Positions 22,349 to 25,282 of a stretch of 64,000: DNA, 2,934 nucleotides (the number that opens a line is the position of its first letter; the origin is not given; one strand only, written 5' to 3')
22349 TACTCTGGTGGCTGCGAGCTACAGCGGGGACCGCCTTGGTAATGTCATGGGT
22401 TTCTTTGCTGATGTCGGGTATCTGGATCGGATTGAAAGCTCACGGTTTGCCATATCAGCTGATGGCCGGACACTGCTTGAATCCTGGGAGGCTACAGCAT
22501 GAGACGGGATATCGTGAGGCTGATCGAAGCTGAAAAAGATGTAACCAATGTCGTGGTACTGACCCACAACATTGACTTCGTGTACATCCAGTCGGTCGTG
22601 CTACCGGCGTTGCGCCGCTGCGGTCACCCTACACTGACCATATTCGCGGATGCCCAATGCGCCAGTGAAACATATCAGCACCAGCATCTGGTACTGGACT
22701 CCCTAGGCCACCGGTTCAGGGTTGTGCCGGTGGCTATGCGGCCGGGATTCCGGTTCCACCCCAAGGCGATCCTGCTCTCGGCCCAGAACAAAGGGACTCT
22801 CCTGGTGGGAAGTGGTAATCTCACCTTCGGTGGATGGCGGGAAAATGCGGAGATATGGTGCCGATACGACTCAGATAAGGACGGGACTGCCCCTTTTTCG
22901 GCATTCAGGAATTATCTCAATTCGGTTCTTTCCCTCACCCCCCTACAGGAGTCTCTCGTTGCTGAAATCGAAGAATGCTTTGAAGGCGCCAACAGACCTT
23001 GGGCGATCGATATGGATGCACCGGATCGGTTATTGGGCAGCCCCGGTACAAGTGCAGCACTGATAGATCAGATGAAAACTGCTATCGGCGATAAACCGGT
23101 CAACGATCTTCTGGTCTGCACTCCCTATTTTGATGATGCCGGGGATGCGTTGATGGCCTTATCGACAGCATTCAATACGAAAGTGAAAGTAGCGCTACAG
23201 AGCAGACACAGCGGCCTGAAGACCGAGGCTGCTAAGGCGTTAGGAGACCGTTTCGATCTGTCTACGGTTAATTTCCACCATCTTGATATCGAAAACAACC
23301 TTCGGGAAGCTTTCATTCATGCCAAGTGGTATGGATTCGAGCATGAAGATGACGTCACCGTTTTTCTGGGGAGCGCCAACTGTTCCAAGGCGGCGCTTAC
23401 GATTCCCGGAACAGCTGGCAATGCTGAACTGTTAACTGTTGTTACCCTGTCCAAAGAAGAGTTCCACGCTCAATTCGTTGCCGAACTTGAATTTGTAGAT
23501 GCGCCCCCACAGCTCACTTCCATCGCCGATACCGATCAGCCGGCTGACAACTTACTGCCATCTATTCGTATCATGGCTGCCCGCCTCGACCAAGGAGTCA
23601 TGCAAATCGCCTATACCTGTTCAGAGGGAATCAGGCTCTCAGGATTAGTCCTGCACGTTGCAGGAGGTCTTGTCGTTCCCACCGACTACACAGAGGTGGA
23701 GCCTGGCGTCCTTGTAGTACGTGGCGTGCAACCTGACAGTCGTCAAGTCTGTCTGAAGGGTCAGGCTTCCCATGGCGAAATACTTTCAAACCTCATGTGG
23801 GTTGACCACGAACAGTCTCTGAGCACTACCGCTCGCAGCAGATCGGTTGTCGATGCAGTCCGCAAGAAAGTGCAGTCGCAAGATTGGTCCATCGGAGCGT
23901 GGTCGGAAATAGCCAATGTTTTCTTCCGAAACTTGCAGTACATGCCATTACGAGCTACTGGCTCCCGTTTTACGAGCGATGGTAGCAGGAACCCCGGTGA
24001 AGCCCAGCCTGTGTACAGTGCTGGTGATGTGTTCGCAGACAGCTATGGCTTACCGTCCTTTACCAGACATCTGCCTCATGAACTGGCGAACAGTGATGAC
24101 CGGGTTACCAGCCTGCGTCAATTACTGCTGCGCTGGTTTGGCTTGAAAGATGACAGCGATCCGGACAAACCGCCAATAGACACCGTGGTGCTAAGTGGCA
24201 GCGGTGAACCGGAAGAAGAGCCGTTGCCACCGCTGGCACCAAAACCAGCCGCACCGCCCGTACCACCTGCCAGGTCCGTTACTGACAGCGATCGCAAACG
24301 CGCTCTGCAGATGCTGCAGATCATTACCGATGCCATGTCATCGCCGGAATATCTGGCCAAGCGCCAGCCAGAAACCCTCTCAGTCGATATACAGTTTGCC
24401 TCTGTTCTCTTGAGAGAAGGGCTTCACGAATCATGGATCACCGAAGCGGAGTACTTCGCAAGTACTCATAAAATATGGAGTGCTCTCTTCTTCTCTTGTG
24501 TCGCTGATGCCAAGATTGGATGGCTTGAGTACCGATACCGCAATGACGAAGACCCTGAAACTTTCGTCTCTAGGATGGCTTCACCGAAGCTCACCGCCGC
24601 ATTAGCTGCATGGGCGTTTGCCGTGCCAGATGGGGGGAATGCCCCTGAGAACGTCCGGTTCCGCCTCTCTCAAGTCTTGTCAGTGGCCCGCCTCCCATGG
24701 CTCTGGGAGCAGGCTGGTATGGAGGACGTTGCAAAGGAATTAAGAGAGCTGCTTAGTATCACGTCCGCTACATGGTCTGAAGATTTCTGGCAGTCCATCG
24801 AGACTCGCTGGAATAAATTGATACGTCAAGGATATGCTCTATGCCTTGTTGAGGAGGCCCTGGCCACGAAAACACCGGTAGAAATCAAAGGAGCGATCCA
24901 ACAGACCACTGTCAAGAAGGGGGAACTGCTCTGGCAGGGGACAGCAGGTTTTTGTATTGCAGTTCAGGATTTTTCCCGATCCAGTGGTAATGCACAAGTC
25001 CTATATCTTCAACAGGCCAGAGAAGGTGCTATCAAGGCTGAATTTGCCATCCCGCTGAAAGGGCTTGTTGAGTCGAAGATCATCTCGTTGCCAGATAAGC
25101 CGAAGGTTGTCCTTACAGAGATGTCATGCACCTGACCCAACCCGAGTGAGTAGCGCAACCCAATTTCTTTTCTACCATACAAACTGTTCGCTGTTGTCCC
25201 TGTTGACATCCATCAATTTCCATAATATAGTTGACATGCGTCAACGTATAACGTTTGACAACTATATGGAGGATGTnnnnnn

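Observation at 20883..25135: Uncharacterised two-gene operon on the tRNA-fMet island: a 519-aa protein with no recognisable motif, translationally coupled to an 878-aa double-HKD (PLD-family) protein. This is my best candidate for an undescribed defence system.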

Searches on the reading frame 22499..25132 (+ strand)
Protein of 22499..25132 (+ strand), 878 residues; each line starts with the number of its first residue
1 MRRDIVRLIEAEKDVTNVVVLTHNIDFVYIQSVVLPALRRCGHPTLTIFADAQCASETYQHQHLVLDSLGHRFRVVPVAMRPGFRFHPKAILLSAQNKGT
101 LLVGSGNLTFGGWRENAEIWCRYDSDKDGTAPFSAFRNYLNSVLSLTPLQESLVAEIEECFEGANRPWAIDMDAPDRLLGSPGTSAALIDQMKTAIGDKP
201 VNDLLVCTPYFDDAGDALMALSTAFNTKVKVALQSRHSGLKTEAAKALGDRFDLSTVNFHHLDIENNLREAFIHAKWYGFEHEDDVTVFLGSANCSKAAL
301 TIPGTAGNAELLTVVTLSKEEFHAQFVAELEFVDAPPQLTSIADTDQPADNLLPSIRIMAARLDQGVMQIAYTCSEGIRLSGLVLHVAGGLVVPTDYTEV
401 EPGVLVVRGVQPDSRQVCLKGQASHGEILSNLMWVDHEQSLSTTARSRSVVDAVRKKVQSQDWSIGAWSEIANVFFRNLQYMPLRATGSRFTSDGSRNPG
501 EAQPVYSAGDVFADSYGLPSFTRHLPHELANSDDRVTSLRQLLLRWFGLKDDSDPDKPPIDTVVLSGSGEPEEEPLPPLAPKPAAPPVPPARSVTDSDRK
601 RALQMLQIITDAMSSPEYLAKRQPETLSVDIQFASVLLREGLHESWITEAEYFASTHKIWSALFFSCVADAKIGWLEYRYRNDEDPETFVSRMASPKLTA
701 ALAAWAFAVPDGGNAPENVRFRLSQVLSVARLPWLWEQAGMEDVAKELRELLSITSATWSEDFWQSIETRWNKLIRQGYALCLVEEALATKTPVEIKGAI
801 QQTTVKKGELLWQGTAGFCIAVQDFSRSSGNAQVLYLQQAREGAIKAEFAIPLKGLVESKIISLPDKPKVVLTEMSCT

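Call 7: search_protein_families(library=pfam, proteins=[window:22499-25132:+], max_evalue=1)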
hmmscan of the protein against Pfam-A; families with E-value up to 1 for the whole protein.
window:22499-25132:+ (878 aa): 2 families
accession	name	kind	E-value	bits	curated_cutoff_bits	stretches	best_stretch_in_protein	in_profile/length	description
PF13091.12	PLDc_2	-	4.3e-11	43.2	27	2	203-329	11-127/132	PLD-like domain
PF18880.5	UDI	-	0.17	12.4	25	1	190-222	27-59/82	Uracil-DNA glycosylase inhibitor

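Call 8: search_protein_families(library=padloc, proteins=[window:22499-25132:+], max_evalue=1)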
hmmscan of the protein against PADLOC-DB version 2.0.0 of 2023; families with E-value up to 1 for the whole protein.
window:22499-25132:+ (878 aa): 5 families
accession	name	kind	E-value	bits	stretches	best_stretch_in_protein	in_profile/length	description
PDLC03829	ZacB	-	2.4e-17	61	1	75-325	98-344/586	-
PDLC04553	PDC-M27B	-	2.8e-10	37.5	1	86-298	108-309/635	-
PDLC02614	DrmC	-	0.00019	19.2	1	50-119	68-131/153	DrmC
PDLC02707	PbeA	-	0.013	12.1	1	85-119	136-171/672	PbeA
PDLC03658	mREase_IV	-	0.047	9.4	1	243-302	94-147/953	Type IV methyl-directed restriction enzyme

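Call 9: search_protein_families(library=ncbifam, proteins=[window:22499-25132:+], max_evalue=1)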
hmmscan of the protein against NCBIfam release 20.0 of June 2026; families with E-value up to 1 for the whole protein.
window:22499-25132:+ (878 aa): 2 families
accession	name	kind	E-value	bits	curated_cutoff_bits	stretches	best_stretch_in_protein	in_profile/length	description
NF038319.1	DISARM_DrmC_I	equivalog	0.0021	17.6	133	1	203-300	109-208/236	DISARM system phospholipase D-like protein DrmC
NF041068.1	DpdK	equivalog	0.16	11.5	100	1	81-127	112-153/167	phospholipase D-like domain-containing protein DpdK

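Call 19: find_homologous_proteins(query=window:22499-25132:+)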
Query window:22499-25132:+ (878 aa): 656 proteins with E <= 0.001 among 8000 candidates; the best 120 are listed.
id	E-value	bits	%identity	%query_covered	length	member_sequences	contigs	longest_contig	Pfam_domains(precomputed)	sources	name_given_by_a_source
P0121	0.0e+0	2010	100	100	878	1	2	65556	PF13091.13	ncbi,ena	-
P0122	0.0e+0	1543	75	100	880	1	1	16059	PF13091.13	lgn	-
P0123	0.0e+0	1465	72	100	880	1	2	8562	PF13091.13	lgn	-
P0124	0.0e+0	1263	64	100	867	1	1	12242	PF13091.13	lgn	-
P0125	0.0e+0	1256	64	100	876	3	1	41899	PF13091.13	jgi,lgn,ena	-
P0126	0.0e+0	1249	64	100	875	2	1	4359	PF13091.13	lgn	-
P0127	0.0e+0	1114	58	100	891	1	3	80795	PF13091.13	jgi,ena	-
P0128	0.0e+0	1112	58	100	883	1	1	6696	PF13091.13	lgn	-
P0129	0.0e+0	1112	56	100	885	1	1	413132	PF13091.13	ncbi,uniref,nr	ncbi:hypothetical protein [Geomonas propionica]|uniref:Phospholipase D-like domain-containing protei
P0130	0.0e+0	1109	58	100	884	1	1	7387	PF13091.13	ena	-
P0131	0.0e+0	1109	58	99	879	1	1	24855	PF13091.13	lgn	-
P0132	0.0e+0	1108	57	100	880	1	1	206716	PF13091.13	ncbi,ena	-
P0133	0.0e+0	1105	59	100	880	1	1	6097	PF13091.13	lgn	-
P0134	0.0e+0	1100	58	100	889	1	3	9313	PF13091.13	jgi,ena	-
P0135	0.0e+0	1092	57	100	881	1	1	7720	PF13091.13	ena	-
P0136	0.0e+0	1090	57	100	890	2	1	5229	PF13091.13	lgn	-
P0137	0.0e+0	1080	57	100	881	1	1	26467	PF13091.13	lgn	-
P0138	0.0e+0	1078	57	100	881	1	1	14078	PF13091.13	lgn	-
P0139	0.0e+0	1048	55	100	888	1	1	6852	PF13091.13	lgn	-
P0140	8.8e-285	965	49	100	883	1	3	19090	PF13091.13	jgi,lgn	jgi:hypothetical protein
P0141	7.9e-283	959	50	100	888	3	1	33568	PF13091.13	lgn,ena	-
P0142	4.9e-261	887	46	98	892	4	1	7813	PF13091.13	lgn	-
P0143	6.2e-261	886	46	98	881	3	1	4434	PF13091.13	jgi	-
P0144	2.0e-260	884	46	98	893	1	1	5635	PF13091.13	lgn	-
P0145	1.6e-247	842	45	98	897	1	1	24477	PF13091.13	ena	-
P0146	8.9e-233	793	46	98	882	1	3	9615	PF13091.13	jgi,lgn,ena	-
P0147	8.0e-228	777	45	99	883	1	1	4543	PF13091.13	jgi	jgi:HKD family nuclease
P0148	7.5e-227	773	44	100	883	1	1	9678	PF13091.13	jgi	jgi:hypothetical protein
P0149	3.6e-224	765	45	98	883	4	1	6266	PF13091.13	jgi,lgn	-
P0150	5.0e-222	757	43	98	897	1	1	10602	PF13091.13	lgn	-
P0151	1.6e-221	756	43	98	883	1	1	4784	PF13091.13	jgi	jgi:hypothetical protein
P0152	2.3e-221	755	43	99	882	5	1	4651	PF13091.13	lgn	-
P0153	3.0e-221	755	43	98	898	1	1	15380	PF13091.13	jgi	jgi:hypothetical protein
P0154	3.2e-221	755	44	98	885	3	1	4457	PF13091.13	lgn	-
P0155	8.3e-221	753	43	100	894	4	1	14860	PF13091.13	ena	-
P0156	1.7e-220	752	44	98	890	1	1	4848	PF13091.13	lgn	-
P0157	6.8e-220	750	44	98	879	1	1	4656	PF13091.13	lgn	-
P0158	4.3e-219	748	42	98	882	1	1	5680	PF13091.13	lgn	-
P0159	2.7e-218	745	42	98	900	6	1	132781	PF13091.13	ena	-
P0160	4.2e-218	744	43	99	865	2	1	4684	PF13091.13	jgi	jgi:hypothetical protein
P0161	6.4e-218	744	43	98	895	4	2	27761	PF13091.13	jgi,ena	jgi:HKD family nuclease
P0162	1.1e-217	743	43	98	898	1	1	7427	PF13091.13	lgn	-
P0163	1.6e-217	743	43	98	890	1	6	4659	PF13091.13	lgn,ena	-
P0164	1.8e-217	742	43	96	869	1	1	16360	PF13091.13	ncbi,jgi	-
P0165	2.9e-217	742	43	99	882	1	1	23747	PF13091.13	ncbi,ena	-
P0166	3.5e-217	741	42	98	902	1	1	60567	PF13091.13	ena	-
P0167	4.8e-216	738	41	100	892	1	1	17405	PF13091.13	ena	-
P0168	1.8e-215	736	43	99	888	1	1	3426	PF13091.13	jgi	jgi:hypothetical protein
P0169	6.9e-215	734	43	99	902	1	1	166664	PF13091.13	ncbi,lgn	ncbi:MAG: hypothetical protein ACOZFS_09900 [Thermodesulfobacteriota bacterium]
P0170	8.6e-215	734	42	98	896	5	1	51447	PF13091.13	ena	-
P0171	1.5e-214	733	41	100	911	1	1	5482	PF13091.13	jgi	jgi:hypothetical protein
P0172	2.5e-214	732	42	99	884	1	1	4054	PF13091.13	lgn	-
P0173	4.8e-214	731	40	100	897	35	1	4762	PF13091.13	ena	-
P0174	6.2e-214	731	41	100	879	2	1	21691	PF13091.13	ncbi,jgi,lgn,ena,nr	ncbi:MAG TPA: hypothetical protein PK528_05125 [Syntrophorhabdus sp.]|nr:hypothetical protein [Syntr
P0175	1.2e-213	730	42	100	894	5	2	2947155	PF13091.13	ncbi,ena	-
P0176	2.0e-213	729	42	99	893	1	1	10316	PF13091.13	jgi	jgi:hypothetical protein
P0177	2.3e-213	729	43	98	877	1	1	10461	PF13091.13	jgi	-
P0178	2.3e-213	729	41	98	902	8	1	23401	PF13091.13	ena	-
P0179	6.4e-213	727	41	100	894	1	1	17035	PF13091.13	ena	-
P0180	6.5e-213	727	41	100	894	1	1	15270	PF13091.13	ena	-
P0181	7.3e-213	727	42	99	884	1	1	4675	PF13091.13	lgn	-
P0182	1.8e-212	726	41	98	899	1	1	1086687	PF13091.13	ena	-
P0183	4.4e-212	725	41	98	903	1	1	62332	PF13091.13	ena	-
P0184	8.9e-212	724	42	100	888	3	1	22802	PF13091.13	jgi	jgi:hypothetical protein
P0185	1.6e-211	723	40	100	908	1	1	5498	PF13091.13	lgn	-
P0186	1.8e-211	723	44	99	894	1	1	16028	PF13091.13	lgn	-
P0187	2.2e-211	722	43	100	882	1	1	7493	PF13091.13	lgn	-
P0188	3.0e-210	719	41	98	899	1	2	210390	PF13091.13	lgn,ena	-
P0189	8.6e-210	717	41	100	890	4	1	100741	PF13091.13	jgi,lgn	jgi:hypothetical protein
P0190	8.8e-210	717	42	99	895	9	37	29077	PF13091.13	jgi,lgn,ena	jgi:HKD family nuclease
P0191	1.2e-209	717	42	98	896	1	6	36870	PF13091.13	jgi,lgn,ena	jgi:hypothetical protein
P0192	4.3e-209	715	41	100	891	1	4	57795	PF13091.13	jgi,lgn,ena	-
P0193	6.1e-209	714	40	99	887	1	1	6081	PF13091.13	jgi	-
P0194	8.6e-209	714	43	98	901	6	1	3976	PF13091.13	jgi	jgi:HKD family nuclease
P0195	1.2e-208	713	42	98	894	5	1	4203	PF13091.13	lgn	-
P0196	5.4e-208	711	40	100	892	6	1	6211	PF13091.13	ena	-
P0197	9.0e-208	710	41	100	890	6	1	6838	PF13091.13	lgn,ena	-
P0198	1.2e-207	710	42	100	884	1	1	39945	PF13091.13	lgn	-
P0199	1.5e-207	710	40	100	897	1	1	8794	PF13091.13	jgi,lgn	jgi:hypothetical protein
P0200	2.4e-207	709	42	98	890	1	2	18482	PF13091.13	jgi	jgi:hypothetical protein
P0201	6.9e-207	707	41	100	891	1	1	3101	PF13091.13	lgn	-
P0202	7.6e-207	707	42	98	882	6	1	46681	PF13091.13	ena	-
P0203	1.9e-206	706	42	99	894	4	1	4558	PF13091.13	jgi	-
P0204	3.1e-206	705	41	98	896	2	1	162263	PF13091.13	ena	-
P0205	4.8e-206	705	40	100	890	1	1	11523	PF13091.13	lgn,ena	-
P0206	6.7e-206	704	41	99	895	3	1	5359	PF13091.13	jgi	jgi:HKD family nuclease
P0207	9.7e-206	704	42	96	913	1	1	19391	PF13091.13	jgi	jgi:hypothetical protein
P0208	1.6e-205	703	41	100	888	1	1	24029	PF13091.13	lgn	-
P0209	2.7e-205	702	42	99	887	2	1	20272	PF13091.13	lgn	-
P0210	1.0e-204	700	40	100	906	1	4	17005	PF13091.13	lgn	-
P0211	2.5e-204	699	42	100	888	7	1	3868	PF13091.13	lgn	-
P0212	3.9e-204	698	41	100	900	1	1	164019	PF13091.13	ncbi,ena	-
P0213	4.4e-204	698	40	100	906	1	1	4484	PF13091.13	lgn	-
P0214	7.1e-204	697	40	98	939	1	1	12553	PF13091.13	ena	-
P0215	7.2e-204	697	40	100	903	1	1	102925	PF13091.13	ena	-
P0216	8.2e-204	697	41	98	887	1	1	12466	PF13091.13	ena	-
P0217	9.5e-204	697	44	95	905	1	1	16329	PF13091.13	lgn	-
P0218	1.0e-203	697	40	98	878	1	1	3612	PF13091.13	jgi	jgi:hypothetical protein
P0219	1.3e-203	697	41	100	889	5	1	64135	PF13091.13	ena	-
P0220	1.4e-203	696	40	100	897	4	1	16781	PF13091.13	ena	-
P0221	1.5e-203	696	41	100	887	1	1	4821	PF13091.13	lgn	-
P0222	2.0e-203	696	40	100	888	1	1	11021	PF13091.13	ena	-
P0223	2.2e-203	696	42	98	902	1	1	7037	PF13091.13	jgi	jgi:hypothetical protein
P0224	6.0e-203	694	42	98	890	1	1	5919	PF13091.13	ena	-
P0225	6.9e-203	694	40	100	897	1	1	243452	PF13091.13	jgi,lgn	jgi:hypothetical protein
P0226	8.7e-203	694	41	100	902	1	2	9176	PF13091.13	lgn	-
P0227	8.9e-203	694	41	100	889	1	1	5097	PF13091.13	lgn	-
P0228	2.6e-202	692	41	100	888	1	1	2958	PF13091.13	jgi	jgi:hypothetical protein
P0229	3.1e-202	692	41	98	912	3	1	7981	PF13091.13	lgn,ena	-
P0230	3.8e-202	692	41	100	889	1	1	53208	PF13091.13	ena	-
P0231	7.0e-202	691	40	99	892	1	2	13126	PF13091.13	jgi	-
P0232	1.1e-201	690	42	98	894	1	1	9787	PF13091.13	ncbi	-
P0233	1.2e-201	690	42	100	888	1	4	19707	PF13091.13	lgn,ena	-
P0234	1.5e-201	690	42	99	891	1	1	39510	PF13091.13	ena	-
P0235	1.5e-201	690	41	98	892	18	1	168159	PF13091.13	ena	-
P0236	2.6e-201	689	40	100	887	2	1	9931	PF13091.13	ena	-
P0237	4.6e-201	688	40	98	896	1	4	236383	PF13091.13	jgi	-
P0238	5.8e-201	688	45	85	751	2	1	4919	PF13091.13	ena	-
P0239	6.6e-201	688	40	98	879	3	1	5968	PF13091.13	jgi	-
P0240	7.2e-201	687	42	98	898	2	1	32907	PF13091.13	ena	-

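Call 30: search_solved_structures(query=A2, max_evalue=1)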
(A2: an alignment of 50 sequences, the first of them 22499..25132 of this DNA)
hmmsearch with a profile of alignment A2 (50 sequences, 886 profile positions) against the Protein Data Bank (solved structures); distinct sequences matched with E-value up to 1: 1.
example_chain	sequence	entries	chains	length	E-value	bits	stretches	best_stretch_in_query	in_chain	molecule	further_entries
3hfn_A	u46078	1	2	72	0.017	16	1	775-834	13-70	Asl2047 protein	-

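Call 62: predict_structure(alignment_id=A2)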
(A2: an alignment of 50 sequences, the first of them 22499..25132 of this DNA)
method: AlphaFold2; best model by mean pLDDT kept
length: 878 residues; sequences in the alignment: 50
mean_pLDDT: 83.6   pTM: 0.75
mean pLDDT of the five models: 83.6, 82.9, 81.5, 81.3, 80.5
residues with pLDDT >= 90: 400; 70-90: 363; 50-70: 49; < 50: 66
segments of 3 or more residues with pLDDT < 50: 346-348, 486-504, 524-530, 553-588
pLDDT, mean of each block of 10 residues (from residue 1): 75 92 91 88 91 92 88 91 89 94 84 76 95 96 91 88 88 94 85 94 95 93 95 91 91 92 78 92 96 93 83 96 90 90 59 83 89 92 88 90 90 90 91 90 74 80 83 84 56 38 55 76 50 72 74 37 32 38 45 76 90 91 85 91 89 92 87 89 86 87 89 77 90 82 85 82 87 92 90 91 92 89 91 84 90 90 88 88
secondary structure, 60 per line:
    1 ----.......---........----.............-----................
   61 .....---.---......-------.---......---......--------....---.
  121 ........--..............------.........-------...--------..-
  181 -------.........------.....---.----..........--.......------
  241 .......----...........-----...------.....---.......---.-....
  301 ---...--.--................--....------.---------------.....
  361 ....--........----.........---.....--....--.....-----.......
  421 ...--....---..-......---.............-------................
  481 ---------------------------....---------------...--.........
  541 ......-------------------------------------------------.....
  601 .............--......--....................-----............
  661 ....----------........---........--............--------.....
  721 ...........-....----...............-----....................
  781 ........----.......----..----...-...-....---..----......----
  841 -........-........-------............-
elements in order (helices of 4 or more, strands of 3 or more residues): H5-11 E15-22 H27-39 E45-51 H52-65 E73-78 E90-95 E99-104 H113-116 E120-124 H125-128 H131-144 H151-159 H188-196 E203-207 H216-225 E228-234 H242-247 E252-262 E268-270 E277-281 E285-291 H297-300 E312-318 H319-327 E330-333 E356-364 E367-374 E379-387 E391-395 E398-401 E404-408 E414-423 E426-429 H438-441 H445-457 H465-480 H508-511 H532-546 H596-613 H616-621 H624-643 H649-664 H675-682 H686-693 H696-707 H716-731 H733-736 H741-755 H761-788 H793-799 E810-812 E818-821 E831-836 E842-846 H853-858 H866-877
